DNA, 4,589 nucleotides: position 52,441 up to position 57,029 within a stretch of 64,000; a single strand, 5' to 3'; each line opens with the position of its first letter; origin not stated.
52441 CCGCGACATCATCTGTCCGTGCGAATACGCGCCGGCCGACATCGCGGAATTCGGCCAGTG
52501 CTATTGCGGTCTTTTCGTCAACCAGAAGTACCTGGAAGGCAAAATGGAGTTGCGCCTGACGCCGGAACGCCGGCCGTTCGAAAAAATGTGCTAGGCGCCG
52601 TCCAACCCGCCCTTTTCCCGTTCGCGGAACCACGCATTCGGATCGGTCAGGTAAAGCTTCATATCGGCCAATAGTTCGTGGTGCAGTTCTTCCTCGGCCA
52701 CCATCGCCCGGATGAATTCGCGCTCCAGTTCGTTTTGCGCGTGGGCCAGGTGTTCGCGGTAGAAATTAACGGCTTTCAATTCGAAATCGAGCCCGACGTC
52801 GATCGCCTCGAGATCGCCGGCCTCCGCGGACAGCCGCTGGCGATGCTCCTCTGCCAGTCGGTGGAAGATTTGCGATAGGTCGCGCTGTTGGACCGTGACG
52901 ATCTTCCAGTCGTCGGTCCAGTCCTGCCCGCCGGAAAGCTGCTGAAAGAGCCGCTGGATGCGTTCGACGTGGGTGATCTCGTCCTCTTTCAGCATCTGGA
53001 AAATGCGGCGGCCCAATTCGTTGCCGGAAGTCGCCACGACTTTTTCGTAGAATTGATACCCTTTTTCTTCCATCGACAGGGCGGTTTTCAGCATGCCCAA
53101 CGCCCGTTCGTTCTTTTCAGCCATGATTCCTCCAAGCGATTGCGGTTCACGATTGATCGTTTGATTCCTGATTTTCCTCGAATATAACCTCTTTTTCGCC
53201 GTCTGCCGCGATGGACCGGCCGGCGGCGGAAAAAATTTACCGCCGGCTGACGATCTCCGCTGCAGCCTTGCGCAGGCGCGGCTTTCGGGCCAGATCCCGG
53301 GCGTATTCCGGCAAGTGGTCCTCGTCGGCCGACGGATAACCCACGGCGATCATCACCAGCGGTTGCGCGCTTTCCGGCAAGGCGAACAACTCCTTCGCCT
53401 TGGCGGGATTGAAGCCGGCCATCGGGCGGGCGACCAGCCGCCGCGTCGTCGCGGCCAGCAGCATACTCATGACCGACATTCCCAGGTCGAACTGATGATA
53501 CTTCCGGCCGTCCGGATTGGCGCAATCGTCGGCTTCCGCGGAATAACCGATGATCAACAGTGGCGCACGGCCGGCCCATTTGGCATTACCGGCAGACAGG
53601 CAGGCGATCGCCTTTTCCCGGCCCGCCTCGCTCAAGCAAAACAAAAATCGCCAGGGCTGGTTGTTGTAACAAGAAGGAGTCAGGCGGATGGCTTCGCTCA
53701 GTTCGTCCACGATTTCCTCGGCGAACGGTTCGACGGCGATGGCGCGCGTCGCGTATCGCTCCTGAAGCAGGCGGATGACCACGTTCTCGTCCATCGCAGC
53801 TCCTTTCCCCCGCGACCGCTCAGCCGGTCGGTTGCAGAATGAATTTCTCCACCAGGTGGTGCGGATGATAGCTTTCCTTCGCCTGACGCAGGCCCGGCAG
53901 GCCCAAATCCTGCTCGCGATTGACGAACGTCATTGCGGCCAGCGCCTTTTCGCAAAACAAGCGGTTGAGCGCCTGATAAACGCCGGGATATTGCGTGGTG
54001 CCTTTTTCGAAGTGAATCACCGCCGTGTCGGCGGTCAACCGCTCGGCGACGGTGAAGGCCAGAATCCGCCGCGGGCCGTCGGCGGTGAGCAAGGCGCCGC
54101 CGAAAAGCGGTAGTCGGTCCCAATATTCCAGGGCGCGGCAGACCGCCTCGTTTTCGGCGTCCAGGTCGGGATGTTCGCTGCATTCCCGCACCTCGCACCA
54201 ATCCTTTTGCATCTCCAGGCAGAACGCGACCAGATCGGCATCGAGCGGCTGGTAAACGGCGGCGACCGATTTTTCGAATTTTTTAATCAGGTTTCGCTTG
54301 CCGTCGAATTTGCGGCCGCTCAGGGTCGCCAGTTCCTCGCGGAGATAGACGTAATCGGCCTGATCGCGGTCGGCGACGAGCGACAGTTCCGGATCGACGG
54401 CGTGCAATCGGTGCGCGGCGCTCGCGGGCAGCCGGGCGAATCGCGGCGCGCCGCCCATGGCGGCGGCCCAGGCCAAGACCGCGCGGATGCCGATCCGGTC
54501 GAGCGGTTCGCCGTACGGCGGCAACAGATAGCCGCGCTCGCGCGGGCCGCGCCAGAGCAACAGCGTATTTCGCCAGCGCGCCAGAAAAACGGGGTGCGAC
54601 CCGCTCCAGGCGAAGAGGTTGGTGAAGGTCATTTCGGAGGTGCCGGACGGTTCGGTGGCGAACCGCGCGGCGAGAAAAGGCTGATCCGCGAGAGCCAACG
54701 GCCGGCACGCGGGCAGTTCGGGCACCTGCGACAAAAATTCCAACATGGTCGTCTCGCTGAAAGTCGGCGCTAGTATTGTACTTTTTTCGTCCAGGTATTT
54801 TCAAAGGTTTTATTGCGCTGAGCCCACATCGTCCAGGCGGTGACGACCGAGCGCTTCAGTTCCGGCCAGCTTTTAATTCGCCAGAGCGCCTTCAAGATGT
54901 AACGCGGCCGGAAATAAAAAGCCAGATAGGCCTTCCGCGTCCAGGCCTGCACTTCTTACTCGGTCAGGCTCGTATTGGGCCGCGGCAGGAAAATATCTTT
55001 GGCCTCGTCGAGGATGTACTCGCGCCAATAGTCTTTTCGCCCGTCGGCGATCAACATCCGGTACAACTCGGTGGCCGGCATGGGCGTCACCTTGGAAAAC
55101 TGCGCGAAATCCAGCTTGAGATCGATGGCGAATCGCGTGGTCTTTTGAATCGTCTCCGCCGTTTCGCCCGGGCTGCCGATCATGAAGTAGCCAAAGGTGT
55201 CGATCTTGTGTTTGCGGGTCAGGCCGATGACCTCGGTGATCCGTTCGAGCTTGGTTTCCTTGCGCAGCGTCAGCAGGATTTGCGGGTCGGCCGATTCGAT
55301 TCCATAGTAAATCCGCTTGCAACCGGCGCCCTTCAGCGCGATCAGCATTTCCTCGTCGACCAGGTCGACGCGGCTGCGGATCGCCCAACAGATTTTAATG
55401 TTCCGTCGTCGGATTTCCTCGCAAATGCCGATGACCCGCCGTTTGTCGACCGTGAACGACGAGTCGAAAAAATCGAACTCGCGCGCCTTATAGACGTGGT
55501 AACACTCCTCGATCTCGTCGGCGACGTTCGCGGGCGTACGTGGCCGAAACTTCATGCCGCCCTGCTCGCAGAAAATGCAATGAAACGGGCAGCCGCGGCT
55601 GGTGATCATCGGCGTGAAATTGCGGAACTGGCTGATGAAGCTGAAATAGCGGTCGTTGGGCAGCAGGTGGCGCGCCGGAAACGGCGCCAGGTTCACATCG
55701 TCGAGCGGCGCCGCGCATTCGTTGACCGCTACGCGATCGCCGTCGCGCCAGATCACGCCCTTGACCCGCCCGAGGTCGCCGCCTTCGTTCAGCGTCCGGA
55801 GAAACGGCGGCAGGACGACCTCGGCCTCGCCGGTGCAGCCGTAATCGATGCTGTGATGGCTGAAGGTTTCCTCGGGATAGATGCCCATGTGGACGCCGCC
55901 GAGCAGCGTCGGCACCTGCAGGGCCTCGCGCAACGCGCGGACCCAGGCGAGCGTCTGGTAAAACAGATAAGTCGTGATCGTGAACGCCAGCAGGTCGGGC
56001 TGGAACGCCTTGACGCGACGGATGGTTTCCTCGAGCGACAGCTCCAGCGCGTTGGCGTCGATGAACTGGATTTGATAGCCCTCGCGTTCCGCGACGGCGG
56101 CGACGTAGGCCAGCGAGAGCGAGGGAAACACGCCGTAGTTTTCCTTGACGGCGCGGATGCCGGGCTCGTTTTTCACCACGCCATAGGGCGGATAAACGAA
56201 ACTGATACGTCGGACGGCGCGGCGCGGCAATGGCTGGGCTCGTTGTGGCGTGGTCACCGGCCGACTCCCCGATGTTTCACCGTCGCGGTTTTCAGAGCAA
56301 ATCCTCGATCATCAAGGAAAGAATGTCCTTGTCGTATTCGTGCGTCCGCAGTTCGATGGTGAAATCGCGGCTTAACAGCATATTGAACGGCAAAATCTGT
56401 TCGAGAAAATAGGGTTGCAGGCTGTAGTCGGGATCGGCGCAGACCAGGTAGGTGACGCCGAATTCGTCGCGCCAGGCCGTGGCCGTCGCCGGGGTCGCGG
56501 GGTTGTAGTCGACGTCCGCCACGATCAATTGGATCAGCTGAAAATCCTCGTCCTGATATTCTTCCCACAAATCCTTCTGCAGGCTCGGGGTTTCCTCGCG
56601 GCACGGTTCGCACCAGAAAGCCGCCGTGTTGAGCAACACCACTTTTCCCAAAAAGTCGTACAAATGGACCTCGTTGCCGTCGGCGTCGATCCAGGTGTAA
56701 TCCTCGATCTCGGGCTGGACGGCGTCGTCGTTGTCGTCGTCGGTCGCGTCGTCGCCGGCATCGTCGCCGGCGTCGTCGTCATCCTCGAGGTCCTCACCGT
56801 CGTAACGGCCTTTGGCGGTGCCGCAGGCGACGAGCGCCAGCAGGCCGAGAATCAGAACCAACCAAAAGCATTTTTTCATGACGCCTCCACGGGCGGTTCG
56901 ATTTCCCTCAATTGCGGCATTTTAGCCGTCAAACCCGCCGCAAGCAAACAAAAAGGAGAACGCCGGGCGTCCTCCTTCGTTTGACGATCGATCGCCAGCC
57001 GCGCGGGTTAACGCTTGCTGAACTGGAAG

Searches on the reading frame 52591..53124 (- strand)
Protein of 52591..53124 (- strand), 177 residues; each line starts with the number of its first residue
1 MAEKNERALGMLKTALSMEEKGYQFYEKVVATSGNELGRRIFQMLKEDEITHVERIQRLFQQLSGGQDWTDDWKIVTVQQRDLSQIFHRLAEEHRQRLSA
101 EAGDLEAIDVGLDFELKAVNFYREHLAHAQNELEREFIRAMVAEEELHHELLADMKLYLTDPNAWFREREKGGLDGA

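Call 60: search_protein_families(library=pfam, proteins=[window:52591-53124:-], max_evalue=0.0001)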
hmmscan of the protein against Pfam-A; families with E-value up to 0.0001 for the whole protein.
window:52591-53124:- (177 aa): 1 family
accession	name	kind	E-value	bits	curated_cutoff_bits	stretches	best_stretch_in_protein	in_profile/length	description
PF02915.23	Rubrerythrin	-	4.9e-08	33.9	22.8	1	11-155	2-136/137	Rubrerythrin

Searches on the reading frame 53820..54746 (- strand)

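Call 60: search_protein_families(library=pfam, proteins=[window:53820-54746:-], max_evalue=0.0001)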
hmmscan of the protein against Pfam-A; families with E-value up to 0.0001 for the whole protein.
window:53820-54746:- (308 aa): 1 family
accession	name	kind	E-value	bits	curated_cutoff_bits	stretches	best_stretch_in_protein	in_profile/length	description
PF09924.15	LPG_synthase_C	-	1.2e-46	159.6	27.5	1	34-304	6-297/298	Phosphatidylglycerol lysyltransferase, C-terminal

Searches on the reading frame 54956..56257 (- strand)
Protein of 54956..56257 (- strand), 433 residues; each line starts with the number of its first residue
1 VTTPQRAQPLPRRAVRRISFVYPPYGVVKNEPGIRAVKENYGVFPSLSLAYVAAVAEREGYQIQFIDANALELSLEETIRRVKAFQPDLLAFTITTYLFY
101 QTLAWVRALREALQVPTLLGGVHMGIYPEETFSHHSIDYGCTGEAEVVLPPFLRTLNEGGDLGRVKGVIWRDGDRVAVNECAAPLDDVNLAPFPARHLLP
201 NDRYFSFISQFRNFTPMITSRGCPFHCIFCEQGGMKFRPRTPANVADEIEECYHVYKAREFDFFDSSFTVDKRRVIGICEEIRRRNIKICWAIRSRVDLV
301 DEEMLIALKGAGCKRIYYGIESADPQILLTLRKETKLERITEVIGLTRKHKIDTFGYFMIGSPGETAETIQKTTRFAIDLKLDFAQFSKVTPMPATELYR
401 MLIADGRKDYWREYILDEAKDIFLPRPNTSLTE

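Call 5: search_protein_families(library=pfam, proteins=[window:54956-56257:-], max_evalue=0.01)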
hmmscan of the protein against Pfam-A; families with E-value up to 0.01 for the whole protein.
window:54956-56257:- (433 aa): 2 families
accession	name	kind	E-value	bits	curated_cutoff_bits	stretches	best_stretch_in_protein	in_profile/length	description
PF04055.27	Radical_SAM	-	2.2e-20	74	29.5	1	217-377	1-166/166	Radical SAM superfamily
PF02310.24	B12-binding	-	4.9e-17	62.3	32.1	1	41-150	9-118/121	B12 binding domain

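Call 6: search_protein_families(library=ncbifam, proteins=[window:54956-56257:-], max_evalue=0.01)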
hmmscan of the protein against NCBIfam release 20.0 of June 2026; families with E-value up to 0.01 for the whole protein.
window:54956-56257:- (433 aa): 24 families
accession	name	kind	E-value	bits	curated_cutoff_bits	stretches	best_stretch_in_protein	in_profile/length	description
TIGR02026.1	BchE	equivalog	7.8e-52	176.7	481.35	1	42-402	18-387/497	magnesium-protoporphyrin IX monomethyl ester anaerobic oxidative cyclase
TIGR03471.1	HpnJ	equivalog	9.3e-45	153.4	577.6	1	49-406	37-391/472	hopanoid biosynthesis associated radical SAM protein HpnJ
TIGR04072.2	rSAM_ladder_B12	equivalog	2e-38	132.2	360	1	38-406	11-376/443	lipid biosynthesis B12-binding/radical SAM protein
NF038361.1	rSAM_Sden_1168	equivalog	6.8e-38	130.5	575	1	36-420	78-491/560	Sden_1168 family B12-binding radical SAM P-methyltransferase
NF050148.1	rSAM_ApyD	equivalog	1.8e-37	129.1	750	1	42-416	21-411/645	RiPP biosynthesis radical SAM protein ApyD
TIGR04385.1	B12_rSAM_cofa1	equivalog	1.8e-32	113.2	450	1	47-376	21-360/438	B12 lower ligand biosynthesis radical SAM protein BzaD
TIGR04479.1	bcpD_PhpK_rSAM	subfamily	1e-30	106.6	600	1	144-384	179-413/504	PhpK family radical SAM P-methyltransferase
NF033070.1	rSAM_AprD4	equivalog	6.2e-29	101.2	500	1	184-406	166-394/456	AprD4 family radical SAM diol-dehydratase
TIGR04014.1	B12_SAM_MJ_0865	equivalog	1.6e-26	93.1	360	1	106-404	61-360/434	methyl-coenzyme M reductase glutamine C-methyltransferase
TIGR04295.1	B12_rSAM_oligo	hypoth_equivalog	5e-26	91.4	400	1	47-348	26-331/422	TIGR04295 family B12-binding domain-containing radical SAM protein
TIGR03975.1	rSAM_ocin_1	subfamily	1e-25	90.3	281.85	1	69-372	111-422/606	RiPP maturation radical SAM C-methyltransferase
TIGR04013.1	B12_SAM_MJ_1487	hypoth_equivalog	2.1e-25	89.4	251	2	48-251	12-191/382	TIGR04013 family B12-binding domain/radical SAM domain-containing protein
TIGR04367.1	HpnR_B12_rSAM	equivalog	4.9e-25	88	650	1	46-415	22-383/490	hopanoid C-3 methylase HpnR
TIGR04428.1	B12_rSAM_trp_MT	equivalog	1.8e-12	46.4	500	1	217-388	219-406/558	tryptophan 2-C-methyltransferase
NF033712.0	B12_rSAM_KedN5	subfamily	5.5e-11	41.4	700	1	82-369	58-359/624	KedN5 family methylcobalamin-dependent radical SAM C-methyltransferase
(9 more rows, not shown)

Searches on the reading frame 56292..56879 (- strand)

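Call 60: search_protein_families(library=pfam, proteins=[window:56292-56879:-], max_evalue=0.0001)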
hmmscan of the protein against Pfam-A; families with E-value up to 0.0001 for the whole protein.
window:56292-56879:- (195 aa): 2 families
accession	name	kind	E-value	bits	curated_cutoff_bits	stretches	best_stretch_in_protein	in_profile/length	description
PF00578.27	AhpC-TSA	-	6.3e-12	46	26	1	58-153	5-93/124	AhpC/TSA family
PF08534.16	Redoxin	-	1.4e-10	41.5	26.6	1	64-154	14-98/148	Redoxin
